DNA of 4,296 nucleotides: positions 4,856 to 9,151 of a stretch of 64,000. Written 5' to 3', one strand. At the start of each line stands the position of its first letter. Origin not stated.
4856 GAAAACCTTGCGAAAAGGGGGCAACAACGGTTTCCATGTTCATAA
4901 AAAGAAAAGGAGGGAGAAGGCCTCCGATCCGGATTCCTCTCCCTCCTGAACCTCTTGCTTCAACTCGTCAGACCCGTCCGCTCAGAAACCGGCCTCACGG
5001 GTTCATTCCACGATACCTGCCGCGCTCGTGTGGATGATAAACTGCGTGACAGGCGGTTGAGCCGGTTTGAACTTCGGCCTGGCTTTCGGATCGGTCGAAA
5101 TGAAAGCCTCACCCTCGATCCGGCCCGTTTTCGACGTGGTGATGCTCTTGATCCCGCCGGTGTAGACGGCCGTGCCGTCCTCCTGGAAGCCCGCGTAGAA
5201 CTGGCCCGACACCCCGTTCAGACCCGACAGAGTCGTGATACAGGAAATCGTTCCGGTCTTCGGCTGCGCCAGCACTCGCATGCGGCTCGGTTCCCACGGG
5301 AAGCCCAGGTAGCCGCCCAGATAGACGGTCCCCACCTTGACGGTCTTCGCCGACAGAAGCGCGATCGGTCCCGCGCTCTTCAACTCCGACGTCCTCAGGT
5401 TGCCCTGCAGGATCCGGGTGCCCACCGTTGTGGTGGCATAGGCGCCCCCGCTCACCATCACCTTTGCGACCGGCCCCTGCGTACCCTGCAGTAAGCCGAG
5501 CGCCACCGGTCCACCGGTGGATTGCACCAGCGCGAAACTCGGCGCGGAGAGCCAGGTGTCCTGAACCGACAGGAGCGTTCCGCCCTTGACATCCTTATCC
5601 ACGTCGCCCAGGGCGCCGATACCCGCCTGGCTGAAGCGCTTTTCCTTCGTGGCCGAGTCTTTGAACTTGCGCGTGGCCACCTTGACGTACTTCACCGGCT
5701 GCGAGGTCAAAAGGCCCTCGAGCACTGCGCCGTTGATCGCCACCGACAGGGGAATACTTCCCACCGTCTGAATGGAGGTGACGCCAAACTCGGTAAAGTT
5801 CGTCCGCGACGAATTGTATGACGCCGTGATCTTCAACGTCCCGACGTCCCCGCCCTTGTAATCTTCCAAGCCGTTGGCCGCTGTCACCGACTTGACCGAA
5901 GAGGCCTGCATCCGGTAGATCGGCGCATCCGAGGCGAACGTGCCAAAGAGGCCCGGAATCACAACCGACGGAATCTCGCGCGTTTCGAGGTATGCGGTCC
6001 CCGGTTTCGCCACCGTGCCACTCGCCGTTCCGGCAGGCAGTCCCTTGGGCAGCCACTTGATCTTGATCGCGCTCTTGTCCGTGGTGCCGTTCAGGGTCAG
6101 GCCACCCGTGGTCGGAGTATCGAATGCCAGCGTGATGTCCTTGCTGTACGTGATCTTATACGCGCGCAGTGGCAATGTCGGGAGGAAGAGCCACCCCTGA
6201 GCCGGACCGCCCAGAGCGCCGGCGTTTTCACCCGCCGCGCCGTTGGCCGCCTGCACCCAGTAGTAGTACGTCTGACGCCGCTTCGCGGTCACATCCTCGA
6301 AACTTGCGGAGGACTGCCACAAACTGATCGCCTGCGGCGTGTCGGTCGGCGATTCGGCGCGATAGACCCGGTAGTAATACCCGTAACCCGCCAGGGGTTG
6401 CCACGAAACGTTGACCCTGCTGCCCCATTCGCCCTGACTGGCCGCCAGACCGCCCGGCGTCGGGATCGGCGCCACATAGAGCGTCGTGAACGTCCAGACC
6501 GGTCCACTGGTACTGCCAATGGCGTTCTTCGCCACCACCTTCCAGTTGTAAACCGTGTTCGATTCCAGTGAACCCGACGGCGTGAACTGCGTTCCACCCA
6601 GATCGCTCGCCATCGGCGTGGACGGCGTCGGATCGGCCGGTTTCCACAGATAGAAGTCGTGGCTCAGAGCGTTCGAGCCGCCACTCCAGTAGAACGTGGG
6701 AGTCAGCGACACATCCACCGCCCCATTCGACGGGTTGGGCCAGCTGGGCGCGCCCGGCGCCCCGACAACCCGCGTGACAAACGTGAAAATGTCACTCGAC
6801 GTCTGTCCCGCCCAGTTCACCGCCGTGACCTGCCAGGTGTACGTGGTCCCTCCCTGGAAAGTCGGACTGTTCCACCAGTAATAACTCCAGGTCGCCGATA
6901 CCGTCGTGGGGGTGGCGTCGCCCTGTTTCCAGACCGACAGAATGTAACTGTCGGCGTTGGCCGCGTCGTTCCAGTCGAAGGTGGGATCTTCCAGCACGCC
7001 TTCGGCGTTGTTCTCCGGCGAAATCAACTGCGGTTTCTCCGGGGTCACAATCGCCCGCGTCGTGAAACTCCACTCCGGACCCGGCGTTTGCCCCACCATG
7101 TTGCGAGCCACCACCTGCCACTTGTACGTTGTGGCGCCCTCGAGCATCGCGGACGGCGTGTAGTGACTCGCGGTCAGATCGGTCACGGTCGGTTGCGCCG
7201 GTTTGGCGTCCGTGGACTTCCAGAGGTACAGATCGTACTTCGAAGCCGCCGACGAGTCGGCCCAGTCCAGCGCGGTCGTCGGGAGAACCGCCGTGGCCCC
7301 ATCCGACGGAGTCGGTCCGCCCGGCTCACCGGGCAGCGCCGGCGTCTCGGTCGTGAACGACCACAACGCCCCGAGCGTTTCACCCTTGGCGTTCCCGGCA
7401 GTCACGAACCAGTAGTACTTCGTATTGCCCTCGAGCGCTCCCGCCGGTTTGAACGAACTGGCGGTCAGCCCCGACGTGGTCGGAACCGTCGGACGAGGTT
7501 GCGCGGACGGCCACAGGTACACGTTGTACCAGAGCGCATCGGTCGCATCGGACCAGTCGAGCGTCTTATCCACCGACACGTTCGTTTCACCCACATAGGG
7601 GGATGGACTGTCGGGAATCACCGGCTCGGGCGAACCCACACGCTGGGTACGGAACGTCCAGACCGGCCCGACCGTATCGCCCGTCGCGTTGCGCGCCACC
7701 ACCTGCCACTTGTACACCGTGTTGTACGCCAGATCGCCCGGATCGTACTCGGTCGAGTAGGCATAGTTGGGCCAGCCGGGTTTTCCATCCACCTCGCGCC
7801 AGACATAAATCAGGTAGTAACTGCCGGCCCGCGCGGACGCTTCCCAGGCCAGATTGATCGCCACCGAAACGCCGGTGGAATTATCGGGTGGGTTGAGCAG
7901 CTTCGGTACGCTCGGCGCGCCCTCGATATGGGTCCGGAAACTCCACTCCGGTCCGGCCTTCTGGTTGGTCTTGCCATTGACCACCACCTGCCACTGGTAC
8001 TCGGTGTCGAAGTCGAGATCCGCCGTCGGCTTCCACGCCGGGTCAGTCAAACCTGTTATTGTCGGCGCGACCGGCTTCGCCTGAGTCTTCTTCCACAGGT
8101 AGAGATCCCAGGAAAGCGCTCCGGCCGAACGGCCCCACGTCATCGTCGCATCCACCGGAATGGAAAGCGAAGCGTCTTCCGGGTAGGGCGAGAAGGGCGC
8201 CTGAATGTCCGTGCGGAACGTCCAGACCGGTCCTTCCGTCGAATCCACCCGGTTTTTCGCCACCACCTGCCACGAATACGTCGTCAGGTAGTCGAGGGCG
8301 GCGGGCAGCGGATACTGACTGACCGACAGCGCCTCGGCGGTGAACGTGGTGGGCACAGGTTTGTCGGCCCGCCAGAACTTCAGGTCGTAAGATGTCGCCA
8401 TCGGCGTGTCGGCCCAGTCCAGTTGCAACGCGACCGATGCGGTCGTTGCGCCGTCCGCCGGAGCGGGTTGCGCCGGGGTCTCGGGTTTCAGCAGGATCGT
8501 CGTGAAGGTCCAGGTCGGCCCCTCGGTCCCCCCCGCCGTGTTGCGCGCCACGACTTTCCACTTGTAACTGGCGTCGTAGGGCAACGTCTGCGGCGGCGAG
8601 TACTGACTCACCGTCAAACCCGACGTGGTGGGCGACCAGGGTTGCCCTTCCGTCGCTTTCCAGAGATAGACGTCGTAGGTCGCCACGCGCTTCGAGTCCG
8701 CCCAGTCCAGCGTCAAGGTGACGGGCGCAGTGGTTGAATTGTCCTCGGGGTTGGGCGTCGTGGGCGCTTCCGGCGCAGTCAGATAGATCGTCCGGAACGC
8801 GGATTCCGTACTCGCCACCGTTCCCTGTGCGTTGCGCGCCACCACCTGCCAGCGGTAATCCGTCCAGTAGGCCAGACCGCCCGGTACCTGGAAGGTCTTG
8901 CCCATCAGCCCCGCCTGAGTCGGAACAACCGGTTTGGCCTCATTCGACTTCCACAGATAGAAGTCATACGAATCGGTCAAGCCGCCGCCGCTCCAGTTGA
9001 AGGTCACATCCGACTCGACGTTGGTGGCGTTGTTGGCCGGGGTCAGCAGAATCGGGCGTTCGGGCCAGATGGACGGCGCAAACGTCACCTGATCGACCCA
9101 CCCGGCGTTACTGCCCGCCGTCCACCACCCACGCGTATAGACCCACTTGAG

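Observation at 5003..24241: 19.2-kb single gene encoding a ~6,400-aa secreted mosaic protein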

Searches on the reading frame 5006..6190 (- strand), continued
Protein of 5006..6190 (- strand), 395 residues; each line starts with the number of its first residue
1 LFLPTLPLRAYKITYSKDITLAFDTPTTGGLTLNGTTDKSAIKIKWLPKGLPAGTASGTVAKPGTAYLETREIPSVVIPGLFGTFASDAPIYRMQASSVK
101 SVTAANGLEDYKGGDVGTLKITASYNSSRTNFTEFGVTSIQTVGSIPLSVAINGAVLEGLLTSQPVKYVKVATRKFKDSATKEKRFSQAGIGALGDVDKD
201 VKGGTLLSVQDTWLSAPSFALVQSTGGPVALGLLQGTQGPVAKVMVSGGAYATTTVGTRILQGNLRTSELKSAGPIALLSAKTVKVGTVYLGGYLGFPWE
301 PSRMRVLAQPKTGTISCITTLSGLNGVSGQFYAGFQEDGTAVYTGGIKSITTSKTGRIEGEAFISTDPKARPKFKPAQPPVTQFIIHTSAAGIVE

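Call 73: list_cluster_members(proteins=[P0015, P0017, P0018, P0026, P0028, P0031, P0036, P0041, P0059, P0060])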
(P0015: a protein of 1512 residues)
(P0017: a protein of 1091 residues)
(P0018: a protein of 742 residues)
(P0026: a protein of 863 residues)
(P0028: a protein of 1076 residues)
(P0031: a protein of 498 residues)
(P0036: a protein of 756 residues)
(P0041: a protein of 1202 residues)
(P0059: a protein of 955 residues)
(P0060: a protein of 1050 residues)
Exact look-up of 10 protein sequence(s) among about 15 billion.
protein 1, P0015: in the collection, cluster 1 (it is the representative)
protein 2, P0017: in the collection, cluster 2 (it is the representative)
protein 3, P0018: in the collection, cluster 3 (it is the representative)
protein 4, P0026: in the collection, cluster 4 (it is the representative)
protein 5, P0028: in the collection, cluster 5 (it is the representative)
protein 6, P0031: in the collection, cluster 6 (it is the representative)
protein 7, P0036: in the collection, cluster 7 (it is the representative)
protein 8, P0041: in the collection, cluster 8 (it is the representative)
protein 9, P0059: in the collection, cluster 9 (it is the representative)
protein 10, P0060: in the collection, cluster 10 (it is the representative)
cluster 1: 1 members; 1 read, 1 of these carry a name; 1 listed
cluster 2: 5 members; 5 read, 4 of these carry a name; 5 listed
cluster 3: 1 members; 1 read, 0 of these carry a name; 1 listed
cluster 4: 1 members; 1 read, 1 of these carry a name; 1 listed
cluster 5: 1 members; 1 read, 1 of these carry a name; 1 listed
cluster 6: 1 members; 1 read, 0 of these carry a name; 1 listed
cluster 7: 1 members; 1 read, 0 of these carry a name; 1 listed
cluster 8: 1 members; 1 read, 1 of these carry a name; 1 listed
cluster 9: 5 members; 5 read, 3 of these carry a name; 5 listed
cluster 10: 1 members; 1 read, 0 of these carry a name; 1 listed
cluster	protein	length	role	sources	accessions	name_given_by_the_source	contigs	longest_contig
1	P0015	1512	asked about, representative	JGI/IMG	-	uncharacterized repeat protein (TIGR02543 family)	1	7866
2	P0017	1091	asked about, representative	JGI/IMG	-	hypothetical protein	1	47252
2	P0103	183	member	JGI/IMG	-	outer membrane protein assembly factor BamB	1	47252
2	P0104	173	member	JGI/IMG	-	hypothetical protein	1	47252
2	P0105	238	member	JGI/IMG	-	outer membrane protein assembly factor BamB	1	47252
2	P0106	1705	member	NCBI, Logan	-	-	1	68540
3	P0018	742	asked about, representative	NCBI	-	-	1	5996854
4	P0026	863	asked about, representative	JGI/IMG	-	hypothetical protein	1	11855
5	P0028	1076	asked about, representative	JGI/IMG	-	hypothetical protein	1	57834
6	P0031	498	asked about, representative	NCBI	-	-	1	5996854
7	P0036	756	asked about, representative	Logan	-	-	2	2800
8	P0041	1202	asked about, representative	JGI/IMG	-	hypothetical protein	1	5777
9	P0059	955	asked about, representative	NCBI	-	-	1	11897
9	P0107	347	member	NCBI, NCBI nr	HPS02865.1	MAG TPA: clostripain-related cysteine peptidase, partial [Candidatus Sumerlaeota ... | clostripain-related cysteine peptidase [Candidatus Sumerlaeota bacterium]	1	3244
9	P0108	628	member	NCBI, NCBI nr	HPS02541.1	MAG TPA: clostripain-related cysteine peptidase [Candidatus Sumerlaeota bacterium] | clostripain-related cysteine peptidase [Candidatus Sumerlaeota bacterium]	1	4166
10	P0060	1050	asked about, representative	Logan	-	-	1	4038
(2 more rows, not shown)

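Call 74: find_encoding_contigs(protein=P0031, flank=10000, max_places=2)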
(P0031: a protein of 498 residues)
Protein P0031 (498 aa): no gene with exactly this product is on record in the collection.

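Call 75: find_encoding_contigs(protein=P0028, flank=10000, max_places=2)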
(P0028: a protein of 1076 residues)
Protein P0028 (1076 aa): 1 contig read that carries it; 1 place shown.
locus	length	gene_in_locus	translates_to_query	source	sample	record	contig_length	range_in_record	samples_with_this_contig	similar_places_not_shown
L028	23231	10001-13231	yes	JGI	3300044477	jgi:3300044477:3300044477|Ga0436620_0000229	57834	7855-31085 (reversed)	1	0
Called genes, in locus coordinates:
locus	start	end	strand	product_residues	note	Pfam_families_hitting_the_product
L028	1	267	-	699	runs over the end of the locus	PF03717:PBP_dimer, PF00905:Transpeptidase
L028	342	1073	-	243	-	PF05157:MshEN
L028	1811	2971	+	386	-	-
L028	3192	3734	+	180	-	-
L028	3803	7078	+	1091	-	-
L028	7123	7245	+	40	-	-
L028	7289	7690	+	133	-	-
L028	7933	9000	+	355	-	PF01116:F_bP_aldolase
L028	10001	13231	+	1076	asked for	PF13734:Inhibitor_I69 (weak), PF01640:Peptidase_C10, PF09479:Flg_new (faint), PF18998:Flg_new_2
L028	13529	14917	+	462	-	PF01408:GFO_IDH_MocA, PF19051:GFO_IDH_MocA_C2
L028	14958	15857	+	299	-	PF01261:AP_endonuc_2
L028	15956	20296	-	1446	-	PF05569:Peptidase_M56, PF01435:Peptidase_M48 (weak), PF02369:Big_1 (faint), PF13620:CarboxypepD_reg (weak), PF13715:CarbopepD_reg_2 (faint), PF17802:SpaA (faint), PF20598:DUF6795 (faint), PF13620:CarboxypepD_reg, +2 more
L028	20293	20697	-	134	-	PF03965:Penicillinase_R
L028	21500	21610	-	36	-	-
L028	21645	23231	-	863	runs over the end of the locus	PF01055:Glyco_hydro_31_2nd, PF21365:Glyco_hydro_31_3rd, PF17137:DUF5110, PF00754:F5_F8_type_C (weak)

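Call 76: find_encoding_contigs(protein=P0017, flank=10000, max_places=2)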
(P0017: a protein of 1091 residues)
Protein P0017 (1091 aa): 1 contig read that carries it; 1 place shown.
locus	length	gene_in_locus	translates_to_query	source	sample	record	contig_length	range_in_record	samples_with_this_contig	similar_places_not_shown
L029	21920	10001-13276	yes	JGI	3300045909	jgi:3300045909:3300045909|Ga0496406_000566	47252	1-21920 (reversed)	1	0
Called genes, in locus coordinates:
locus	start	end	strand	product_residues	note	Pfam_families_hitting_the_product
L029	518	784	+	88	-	PF02609:Exonuc_VII_S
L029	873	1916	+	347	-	PF13292:DXP_synthase_N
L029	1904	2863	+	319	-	PF02779:Transket_pyr, PF02780:Transketolase_C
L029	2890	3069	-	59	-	-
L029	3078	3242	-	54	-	PF00072:Response_reg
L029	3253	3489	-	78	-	PF02518:HATPase_c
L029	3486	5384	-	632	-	PF13426:PAS_9, PF00512:HisKA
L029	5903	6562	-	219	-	PF01327:Pep_deformylase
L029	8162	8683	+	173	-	-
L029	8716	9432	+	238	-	PF13360:PQQ_2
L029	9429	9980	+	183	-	PF13360:PQQ_2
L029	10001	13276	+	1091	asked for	PF18998:Flg_new_2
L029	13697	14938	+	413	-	-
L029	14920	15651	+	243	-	PF07963:N_methyl (weak)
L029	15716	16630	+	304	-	PF01497:Peripla_BP_2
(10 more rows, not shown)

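Call 90: search_protein_families(library=phrogs, proteins=[window:5006-6190:-], max_evalue=0.01)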
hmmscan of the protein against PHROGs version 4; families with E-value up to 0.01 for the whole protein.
window:5006-6190:- (395 aa): 0 families

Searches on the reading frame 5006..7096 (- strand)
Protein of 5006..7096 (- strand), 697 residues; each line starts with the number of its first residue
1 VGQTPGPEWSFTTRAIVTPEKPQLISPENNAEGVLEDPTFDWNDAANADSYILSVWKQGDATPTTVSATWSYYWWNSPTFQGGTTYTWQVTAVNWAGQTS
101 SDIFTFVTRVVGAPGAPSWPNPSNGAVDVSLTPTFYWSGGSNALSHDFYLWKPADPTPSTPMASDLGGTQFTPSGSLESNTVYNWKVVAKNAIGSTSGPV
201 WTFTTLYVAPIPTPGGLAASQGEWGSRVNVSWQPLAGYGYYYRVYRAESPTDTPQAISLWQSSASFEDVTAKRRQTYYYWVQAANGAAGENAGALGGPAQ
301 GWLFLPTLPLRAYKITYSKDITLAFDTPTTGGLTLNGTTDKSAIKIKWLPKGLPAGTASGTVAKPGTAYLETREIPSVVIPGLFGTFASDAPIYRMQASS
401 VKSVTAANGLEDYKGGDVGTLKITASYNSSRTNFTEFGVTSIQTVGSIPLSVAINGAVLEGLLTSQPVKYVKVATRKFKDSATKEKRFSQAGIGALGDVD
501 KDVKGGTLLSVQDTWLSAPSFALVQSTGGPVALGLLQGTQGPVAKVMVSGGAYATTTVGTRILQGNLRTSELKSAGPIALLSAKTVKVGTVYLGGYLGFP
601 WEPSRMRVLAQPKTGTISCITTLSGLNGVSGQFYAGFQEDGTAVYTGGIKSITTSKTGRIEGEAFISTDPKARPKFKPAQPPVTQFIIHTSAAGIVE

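Call 6: search_protein_families(library=pfam, proteins=[window:5006-7096:-], max_evalue=1)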
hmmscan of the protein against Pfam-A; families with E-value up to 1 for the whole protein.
window:5006-7096:- (697 aa): 3 families
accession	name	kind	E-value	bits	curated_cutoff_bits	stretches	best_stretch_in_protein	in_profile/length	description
PF25059.1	FN3_DSCAM-DSCAML_C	-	0.00051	20.8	39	0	176-206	51-80/89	DSCAM/DSCAML C-terminal Fn3-like domain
PF17964.7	Big_10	-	0.006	17.3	22.9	0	167-207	39-79/164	Bacterial Ig domain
PF13205.12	Big_5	-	0.27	12.4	23.6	1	154-205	49-105/105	Bacterial Ig-like domain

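Call 11: search_protein_families(library=ncbifam, proteins=[window:5006-7096:-], max_evalue=0.1)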
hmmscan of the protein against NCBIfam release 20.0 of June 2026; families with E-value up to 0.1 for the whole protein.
window:5006-7096:- (697 aa): 0 families

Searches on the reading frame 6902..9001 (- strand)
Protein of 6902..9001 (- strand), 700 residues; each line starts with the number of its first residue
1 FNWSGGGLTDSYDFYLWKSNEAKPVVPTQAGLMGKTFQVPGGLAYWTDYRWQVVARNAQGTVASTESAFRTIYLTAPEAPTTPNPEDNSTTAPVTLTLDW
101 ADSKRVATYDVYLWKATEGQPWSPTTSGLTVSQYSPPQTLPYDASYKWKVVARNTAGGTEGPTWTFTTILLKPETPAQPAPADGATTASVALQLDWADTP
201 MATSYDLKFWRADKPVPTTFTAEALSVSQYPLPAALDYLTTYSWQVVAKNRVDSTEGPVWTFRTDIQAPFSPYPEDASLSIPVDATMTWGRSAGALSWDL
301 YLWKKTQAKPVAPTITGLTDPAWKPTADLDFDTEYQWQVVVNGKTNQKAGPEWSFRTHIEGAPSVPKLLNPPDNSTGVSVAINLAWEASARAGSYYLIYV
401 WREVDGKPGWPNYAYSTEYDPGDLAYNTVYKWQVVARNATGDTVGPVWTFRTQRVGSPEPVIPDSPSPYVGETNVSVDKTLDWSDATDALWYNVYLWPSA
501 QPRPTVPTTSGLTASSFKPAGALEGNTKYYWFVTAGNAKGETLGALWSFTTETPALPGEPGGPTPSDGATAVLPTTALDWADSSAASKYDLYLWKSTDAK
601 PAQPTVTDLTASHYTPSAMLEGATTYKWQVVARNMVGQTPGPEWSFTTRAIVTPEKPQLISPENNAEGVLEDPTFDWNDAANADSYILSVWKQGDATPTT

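Call 6: search_protein_families(library=pfam, proteins=[window:6902-9001:-], max_evalue=1)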
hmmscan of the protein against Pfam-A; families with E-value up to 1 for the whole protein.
window:6902-9001:- (700 aa): 5 families
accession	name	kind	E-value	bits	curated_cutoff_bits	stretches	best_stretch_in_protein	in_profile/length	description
PF17964.7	Big_10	-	3.7e-14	53.7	22.9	2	321-388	41-108/164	Bacterial Ig domain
PF00041.27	fn3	-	8.1e-07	29.6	25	1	381-442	15-74/84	Fibronectin type III domain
PF25059.1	FN3_DSCAM-DSCAML_C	-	7.2e-05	23.5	39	0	89-170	3-81/89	DSCAM/DSCAML C-terminal Fn3-like domain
PF25529.1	Ig_ENGASE1_C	-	0.00026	21.5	27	0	375-408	23-56/117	ENGASE1-like, C-terminal immunoglobulin-like domain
PF13205.12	Big_5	-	0.00061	20.9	23.6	1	470-551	14-105/105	Bacterial Ig-like domain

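Call 11: search_protein_families(library=ncbifam, proteins=[window:6902-9001:-], max_evalue=0.1)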
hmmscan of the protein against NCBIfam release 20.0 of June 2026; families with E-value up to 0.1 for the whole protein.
window:6902-9001:- (700 aa): 0 families
